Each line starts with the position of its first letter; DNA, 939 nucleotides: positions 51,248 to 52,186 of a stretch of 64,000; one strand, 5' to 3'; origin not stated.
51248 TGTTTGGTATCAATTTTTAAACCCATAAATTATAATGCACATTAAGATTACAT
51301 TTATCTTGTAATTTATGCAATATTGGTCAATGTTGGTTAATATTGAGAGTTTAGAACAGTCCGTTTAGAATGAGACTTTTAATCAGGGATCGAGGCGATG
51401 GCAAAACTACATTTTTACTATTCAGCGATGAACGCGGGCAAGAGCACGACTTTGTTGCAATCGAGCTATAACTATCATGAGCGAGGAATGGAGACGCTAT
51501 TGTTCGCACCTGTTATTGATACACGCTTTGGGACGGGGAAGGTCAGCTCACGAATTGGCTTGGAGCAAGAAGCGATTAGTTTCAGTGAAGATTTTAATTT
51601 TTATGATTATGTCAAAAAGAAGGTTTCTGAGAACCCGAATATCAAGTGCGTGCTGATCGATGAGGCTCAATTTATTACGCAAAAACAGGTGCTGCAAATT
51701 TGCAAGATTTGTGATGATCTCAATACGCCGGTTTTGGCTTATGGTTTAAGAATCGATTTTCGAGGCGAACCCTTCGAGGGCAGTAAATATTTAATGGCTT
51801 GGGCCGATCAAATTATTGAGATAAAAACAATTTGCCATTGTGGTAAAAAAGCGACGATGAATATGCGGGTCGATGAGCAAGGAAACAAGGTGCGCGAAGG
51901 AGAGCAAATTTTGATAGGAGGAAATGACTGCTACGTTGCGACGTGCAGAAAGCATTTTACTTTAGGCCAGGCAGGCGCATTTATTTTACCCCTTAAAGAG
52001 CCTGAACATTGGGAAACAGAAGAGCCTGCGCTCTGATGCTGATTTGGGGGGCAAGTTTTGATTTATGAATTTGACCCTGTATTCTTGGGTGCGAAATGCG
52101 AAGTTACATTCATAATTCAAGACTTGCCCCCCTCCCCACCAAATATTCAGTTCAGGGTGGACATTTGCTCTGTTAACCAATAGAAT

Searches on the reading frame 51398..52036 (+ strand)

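Call 76: search_protein_families(library=pfam, proteins=[window:51398-52036:+], max_evalue=0.0001)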
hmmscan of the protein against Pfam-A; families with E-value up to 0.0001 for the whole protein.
window:51398-52036:+ (212 aa): 1 family
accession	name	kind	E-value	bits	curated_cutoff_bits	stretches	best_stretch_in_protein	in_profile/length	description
PF00265.24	TK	-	3.8e-56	190.1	20.6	1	2-187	1-176/176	Thymidine kinase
